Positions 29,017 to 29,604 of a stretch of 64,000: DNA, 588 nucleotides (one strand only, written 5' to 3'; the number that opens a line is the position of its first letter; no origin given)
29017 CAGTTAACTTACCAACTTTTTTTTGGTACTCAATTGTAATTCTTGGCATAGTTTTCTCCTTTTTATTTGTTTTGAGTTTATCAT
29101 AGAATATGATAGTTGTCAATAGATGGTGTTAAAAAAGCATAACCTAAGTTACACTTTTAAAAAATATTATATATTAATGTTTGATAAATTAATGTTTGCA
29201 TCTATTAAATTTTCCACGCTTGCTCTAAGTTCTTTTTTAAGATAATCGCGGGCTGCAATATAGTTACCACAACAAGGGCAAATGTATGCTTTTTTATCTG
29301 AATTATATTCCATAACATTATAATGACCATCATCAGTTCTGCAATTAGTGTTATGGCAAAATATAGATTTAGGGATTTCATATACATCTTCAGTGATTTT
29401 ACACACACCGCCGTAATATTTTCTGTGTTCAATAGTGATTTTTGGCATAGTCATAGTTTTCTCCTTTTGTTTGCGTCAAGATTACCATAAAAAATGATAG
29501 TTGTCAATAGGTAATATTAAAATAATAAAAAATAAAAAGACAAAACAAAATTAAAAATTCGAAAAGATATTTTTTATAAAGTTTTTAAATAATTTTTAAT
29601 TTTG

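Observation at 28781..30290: Three mosaic cassettes driven by copies of one promoter: two paralogous small Cys-rich proteins plus a CYTH-like protein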

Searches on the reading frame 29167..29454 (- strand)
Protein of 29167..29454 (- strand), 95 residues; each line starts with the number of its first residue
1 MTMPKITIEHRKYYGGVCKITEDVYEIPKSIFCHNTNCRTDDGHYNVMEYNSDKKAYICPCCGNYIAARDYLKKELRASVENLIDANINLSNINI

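Call 4: search_protein_families(library=pfam, proteins=[window:29167-29454:-], max_evalue=1)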
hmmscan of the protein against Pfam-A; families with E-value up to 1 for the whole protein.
window:29167-29454:- (95 aa): 2 families
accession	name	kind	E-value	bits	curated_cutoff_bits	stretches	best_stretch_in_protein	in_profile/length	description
PF03238.18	ESAG1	-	0.02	14.8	27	1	3-64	43-104/227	ESAG protein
PF20338.3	DUF6633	-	0.026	15.5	27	1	23-76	46-100/105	Family of unknown function (DUF6633)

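Call 6: search_protein_families(library=phrogs, proteins=[window:29167-29454:-], max_evalue=1)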
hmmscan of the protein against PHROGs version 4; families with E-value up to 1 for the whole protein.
window:29167-29454:- (95 aa): 3 families
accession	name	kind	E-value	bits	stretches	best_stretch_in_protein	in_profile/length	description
phrog_38814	-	unknown function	0.0049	18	1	13-55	57-98/151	-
phrog_5602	-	unknown function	0.12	13.1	1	50-72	34-58/60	-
phrog_37715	-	unknown function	0.35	11.4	1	9-81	33-101/210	-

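Call 7: search_protein_families(library=ncbifam, proteins=[window:29167-29454:-], max_evalue=1)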
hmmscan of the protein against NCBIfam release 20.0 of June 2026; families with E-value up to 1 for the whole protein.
window:29167-29454:- (95 aa): 1 family
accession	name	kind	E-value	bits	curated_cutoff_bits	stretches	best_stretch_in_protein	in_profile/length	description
NF053563.1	Rkd4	equivalog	0.077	11.1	860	1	11-83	380-450/747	arcadin-4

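Call 8: search_protein_families(library=padloc, proteins=[window:29167-29454:-], max_evalue=1)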
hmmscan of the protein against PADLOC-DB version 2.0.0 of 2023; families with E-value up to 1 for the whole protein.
window:29167-29454:- (95 aa): 0 families

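Call 11: find_homologous_proteins(query=window:29167-29448:-)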
Query window:29167-29448:- (93 aa): 2 proteins with E <= 0.001 among 2 candidates.
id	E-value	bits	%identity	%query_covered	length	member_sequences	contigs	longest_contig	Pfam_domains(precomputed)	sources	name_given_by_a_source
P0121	1.0e-56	207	97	100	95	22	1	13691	-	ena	-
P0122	1.5e-28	117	71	83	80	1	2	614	-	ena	-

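Call 41: search_protein_families(library=pfam, alignment_id=A3, max_evalue=0.1)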
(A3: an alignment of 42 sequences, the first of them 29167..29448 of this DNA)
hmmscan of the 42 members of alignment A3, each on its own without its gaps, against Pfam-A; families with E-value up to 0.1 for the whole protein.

A. member 1, window:29167-29448:- (93 aa): 2 families
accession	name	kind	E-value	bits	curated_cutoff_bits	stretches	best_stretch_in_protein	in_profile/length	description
PF20338.3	DUF6633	-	0.024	15.5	27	1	21-74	46-100/105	Family of unknown function (DUF6633)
PF03238.18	ESAG1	-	0.033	14.1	27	1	2-62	44-104/227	ESAG protein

B. families by the number of members that match (of 42 scanned): 35 families (the first 25 are shown)
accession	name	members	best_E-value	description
PF21344.3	Zn_ribbon_LysW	2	0.027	Alpha-aminoadipate carrier protein LysW-like, globular domain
PF12760.12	Zn_ribbon_IS1595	1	0.0011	Transposase zinc-ribbon domain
PF07617.17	DUF1579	1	0.0012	Protein of unknown function (DUF1579)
PF19880.4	DUF6353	1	0.0033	Family of unknown function (DUF6353)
PF06221.18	zf-C2HC5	1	0.0056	Putative zinc finger motif, C2HC5-type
PF08271.17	Zn_Ribbon_TF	1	0.0066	TFIIB zinc-binding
PF02591.20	Zn_ribbon_9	1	0.007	C4-type zinc ribbon domain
PF08772.16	Zn_ribbon_NOB1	1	0.008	Nin one binding (NOB1) Zn-ribbon like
PF06044.18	DpnI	1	0.012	Dam-replacing family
PF02367.23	TsaE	1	0.014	Threonylcarbamoyl adenosine biosynthesis protein TsaE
PF00301.25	Rubredoxin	1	0.018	Rubredoxin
PF11055.13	Gsf2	1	0.018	Glucose signalling factor 2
PF00412.28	LIM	1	0.019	LIM domain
PF20338.3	DUF6633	1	0.024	Family of unknown function (DUF6633)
PF10497.14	zf-4CXXC_R1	1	0.028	Zinc-finger domain of monoamine-oxidase A repressor R1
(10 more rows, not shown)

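Call 42: search_solved_structures(query=A3, max_evalue=10, show_alignments=1)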
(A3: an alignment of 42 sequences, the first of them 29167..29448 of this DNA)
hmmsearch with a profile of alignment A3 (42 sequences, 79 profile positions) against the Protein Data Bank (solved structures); distinct sequences matched with E-value up to 10: 21.
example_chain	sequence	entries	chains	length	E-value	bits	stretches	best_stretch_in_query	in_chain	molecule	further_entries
9i1w_Ll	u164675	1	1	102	0.1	15.9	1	12-74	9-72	Ribosomal protein eL39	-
3wpo_A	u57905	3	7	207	0.42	14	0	8-32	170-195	Trimeric autotransporter adhesin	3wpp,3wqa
6f24_A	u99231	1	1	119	0.6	13.5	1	9-41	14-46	C-terminal PH domain from PfAPH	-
2rsx_A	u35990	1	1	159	0.62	13.4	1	28-70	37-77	Uncharacterized protein yoeB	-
8i2e_A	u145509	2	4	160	0.63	13.4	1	28-70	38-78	Uncharacterized protein YoeB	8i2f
8wt4_A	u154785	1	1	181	0.8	13.1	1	28-70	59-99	Uncharacterized protein YoeB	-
6q95_a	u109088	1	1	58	0.95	12.8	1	25-60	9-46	50S ribosomal protein L31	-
2yo2_A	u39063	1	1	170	1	12.7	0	8-32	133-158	GENERAL CONTROL PROTEIN GCN4, PUTATIVE INNER MEMBRANE PROTEIN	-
3zmf_A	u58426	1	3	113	1.2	12.5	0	8-30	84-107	GENERAL CONTROL PROTEIN GCN4, PUTATIVE INNER MEMBRANE PROTEIN, GENERAL CONTROL PROTEIN GCN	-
2xzr_A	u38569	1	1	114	1.5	12.2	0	8-35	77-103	IMMUNOGLOBULIN-BINDING PROTEIN EIBD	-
8k4m_A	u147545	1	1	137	2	11.8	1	11-72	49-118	Anti CRISPR protein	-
2yny_A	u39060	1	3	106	2.1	11.8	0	10-31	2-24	GENERAL CONTROL PROTEIN GCN4, PUTATIVE INNER MEMBRANE PROTEIN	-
8eb5_A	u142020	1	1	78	2.7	11.4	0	28-52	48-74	Hermes transposase BED domain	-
5app_A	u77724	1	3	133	4.6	10.6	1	7-35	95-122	General control protein GCN4,GENERAL CONTROL PROTEIN GCN4, OUTER MEMBRANE PROTEIN 100,Gene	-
4c46_A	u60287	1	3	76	4.8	10.6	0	10-30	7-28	GENERAL CONTROL PROTEIN GCN4, GENERAL CONTROL PROTEIN GCN4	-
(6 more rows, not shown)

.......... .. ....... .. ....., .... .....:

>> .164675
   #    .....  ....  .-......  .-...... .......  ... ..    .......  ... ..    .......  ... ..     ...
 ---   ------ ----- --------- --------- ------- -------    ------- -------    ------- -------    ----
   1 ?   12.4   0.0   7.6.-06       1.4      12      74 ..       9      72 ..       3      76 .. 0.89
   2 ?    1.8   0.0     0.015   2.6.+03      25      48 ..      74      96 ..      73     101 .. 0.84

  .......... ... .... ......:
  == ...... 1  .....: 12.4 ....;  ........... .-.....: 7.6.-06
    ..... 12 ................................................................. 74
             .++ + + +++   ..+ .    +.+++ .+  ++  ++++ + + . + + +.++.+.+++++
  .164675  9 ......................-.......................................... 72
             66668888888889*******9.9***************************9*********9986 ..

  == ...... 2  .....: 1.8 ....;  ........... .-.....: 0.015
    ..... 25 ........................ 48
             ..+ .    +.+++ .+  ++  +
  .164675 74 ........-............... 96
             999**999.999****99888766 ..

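Call 48: predict_structure(alignment_id=A3)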
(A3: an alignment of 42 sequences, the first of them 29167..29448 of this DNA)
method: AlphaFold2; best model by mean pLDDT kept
length: 93 residues; sequences in the alignment: 42
mean_pLDDT: 90.3   pTM: 0.71
mean pLDDT of the five models: 90.3, 89.6, 89.2, 88.9, 87.6
residues with pLDDT >= 90: 67; 70-90: 17; 50-70: 7; < 50: 2
segments of 3 or more residues with pLDDT < 50: none
pLDDT, mean of each block of 10 residues (from residue 1): 94 97 97 90 94 96 96 91 70 50
secondary structure, 60 per line:
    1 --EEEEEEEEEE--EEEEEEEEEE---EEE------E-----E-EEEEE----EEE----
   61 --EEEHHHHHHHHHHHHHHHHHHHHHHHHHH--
elements in order: E3-12 E15-24 E28-30 E45-49 E54-56 E63-65 H66-91

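Call 53: fold_search(model_id=the predicted structure, library=pdb)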
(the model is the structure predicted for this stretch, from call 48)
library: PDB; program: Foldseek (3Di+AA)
matches with E <= 10: 96; with E <= 0.001: 0
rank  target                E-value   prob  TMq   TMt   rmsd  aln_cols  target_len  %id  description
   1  7rag_A                1.5e+00  0.06  0.17  0.12   9.4        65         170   11  Structure of the CwlD amidase from Clostridioides difficile in complex with the GerS lipoprotein (released 2021-09-08)
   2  9no1_T                1.6e+00  0.10  0.23  0.05  17.0        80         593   14  Cryo-ET map of the VZV capsid vertex (5-fold axis). (released 2025-07-30)
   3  6rwq                  1.7e+00  0.12  0.19  0.14  10.4        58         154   19  Engineered beta-lactoglobulin: variant F105L in complex with myristic acid (released 2019-06-19)
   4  4dq3                  1.7e+00  0.09  0.18  0.13  10.8        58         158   17  Bovine beta-lactoglobulin complex with oleic acid (released 2012-02-29)
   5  1tue_B                1.9e+00  0.12  0.24  0.14   7.1        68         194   13  The X-ray Structure of the Papillomavirus Helicase in Complex with its Molecular Matchmaker E2 (released 2004-08-24)
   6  1b8e                  2.0e+00  0.12  0.20  0.14  10.6        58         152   19  HIGH RESOLUTION CRYSTAL STRUCTURE OF THE BOVINE BETA-LACTOGLOBULIN (ISOFORMS A AND B) IN ORTHOROMBIC SPACE GROUP (released 2001-05-02)
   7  6qpe                  2.0e+00  0.11  0.19  0.14  10.2        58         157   19  Engineered beta-lactoglobulin: variant L58F (released 2019-02-27)
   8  2r56_A                2.2e+00  0.10  0.19  0.13  10.9        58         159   19  Crystal Structure of a Recombinant IgE Fab Fragment in Complex with Bovine Beta-Lactoglobulin Allergen (released 2007-11-13)
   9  6vtm_H                2.2e+00  0.05  0.16  0.15  16.1        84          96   13  Human Cathepsin-G Inhibited by S. aureus EapH1 (released 2020-04-22)
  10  4ib7                  2.3e+00  0.10  0.19  0.14  10.4        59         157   17  Bovine beta-lactoglobulin (isoform A) in complex with dodecyltrimethylammonium (DTAC) (released 2013-06-26)
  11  1tue_J                2.5e+00  0.10  0.24  0.14   7.2        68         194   13  The X-ray Structure of the Papillomavirus Helicase in Complex with its Molecular Matchmaker E2 (released 2004-08-24)
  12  1tue_E                2.5e+00  0.10  0.25  0.14   7.1        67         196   12  The X-ray Structure of the Papillomavirus Helicase in Complex with its Molecular Matchmaker E2 (released 2004-08-24)
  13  7za0                  2.6e+00  0.10  0.19  0.14  11.7        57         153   18  Mutant L58F of recombinant bovine beta-lactoglobulin in complex with pramocaine (released 2023-03-29)
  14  6rwr                  2.6e+00  0.09  0.19  0.14  10.4        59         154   19  Engineered beta-lactoglobulin: variant M107L in complex with myristic acid (released 2019-06-19)
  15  2qo4                  2.6e+00  0.07  0.20  0.16  13.8        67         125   13  Crystal structure of zebrafish liver bile acid-binding protein complexed with cholic acid (released 2007-07-31)
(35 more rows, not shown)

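Call 58: fold_search(model_id=the predicted structure, library=viral)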
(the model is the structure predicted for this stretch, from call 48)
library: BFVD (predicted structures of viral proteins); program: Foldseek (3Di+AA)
matches with E <= 10: 280; with E <= 0.001: 0
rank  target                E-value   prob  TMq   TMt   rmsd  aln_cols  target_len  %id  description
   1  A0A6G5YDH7            1.3e-01  0.41  0.25  0.22  14.4       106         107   11  (no name in the UniProt tables at hand)
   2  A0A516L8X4            2.2e-01  0.41  0.21  0.30  11.1        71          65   15  (no name in the UniProt tables at hand)
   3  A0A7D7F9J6            4.8e-01  0.66  0.29  0.44   3.5        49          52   16  (no name in the UniProt tables at hand)
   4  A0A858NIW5            4.8e-01  0.38  0.24  0.26  13.3        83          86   22  (no name in the UniProt tables at hand)
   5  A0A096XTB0            7.2e-01  0.60  0.33  0.43   6.1        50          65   20  Phage protein [Enterococcus phage ECP3]
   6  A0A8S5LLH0            7.2e-01  0.30  0.27  0.28  11.2        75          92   15  Uncharacterized protein [Siphoviridae sp. ctKcB20]
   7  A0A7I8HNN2            7.2e-01  0.06  0.15  0.19  13.8        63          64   16  Uncharacterized protein [Enterobacter phage vB_EkoM5VN]
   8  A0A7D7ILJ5            7.6e-01  0.21  0.20  0.04  15.3        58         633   19  (no name in the UniProt tables at hand)
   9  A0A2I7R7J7            8.0e-01  0.51  0.26  0.19   6.6        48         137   21  (no name in the UniProt tables at hand)
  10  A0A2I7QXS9            8.0e-01  0.16  0.22  0.18  12.3        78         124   13  (no name in the UniProt tables at hand)
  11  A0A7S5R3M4            1.1e+00  0.15  0.26  0.19  12.3        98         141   10  Uncharacterized protein [Rhizobium phage RHph_N38]
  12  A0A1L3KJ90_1          1.1e+00  0.10  0.24  0.03  19.8       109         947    7  RNA-directed RNA polymerase [Hubei picorna-like virus 23]
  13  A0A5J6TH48            1.1e+00  0.47  0.24  0.55   5.1        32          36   22  Uncharacterized protein [Mycobacterium phage IdentityCrisis]
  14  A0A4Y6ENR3            1.1e+00  0.14  0.24  0.18  15.8        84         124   10  Uncharacterized protein [Corynebacterium phage Dina]
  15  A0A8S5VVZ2            1.2e+00  0.25  0.23  0.26   6.8        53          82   15  (no name in the UniProt tables at hand)
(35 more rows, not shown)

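Call 81: search_dna_similar(query=window:29167-29448:-, collection=plasmids, mode=protein, max_evalue=0.01, max_rows=10)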
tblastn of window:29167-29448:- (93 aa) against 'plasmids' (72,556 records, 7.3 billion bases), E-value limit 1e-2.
No match.

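Call 92: search_protein_families(library=phrogs, alignment_id=A3, max_evalue=0.1)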
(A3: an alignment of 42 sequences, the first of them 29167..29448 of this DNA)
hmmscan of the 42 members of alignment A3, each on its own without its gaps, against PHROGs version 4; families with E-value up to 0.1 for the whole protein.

A. member 1, window:29167-29448:- (93 aa): 2 families
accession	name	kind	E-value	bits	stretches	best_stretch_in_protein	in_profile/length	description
phrog_38814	-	unknown function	0.0047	18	1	11-53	57-98/151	-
phrog_5602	-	unknown function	0.039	14.6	1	48-70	34-58/60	-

B. families by the number of members that match (of 42 scanned): 48 families (the first 25 are shown)
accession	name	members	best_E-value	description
phrog_5602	-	4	0.0013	-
phrog_4852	-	3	0.0035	-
phrog_13799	-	2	0.0041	-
phrog_26488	-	2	0.0093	-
phrog_5393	-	2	0.0099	-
phrog_26236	-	2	0.031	-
phrog_7410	-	1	0.0024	-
phrog_14027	-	1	0.0036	-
phrog_1621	-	1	0.0041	-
phrog_8315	-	1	0.0043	-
phrog_38814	-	1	0.0047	-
phrog_9028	-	1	0.0067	-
phrog_34230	-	1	0.0096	-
phrog_12095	-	1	0.013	-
phrog_30609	-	1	0.014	-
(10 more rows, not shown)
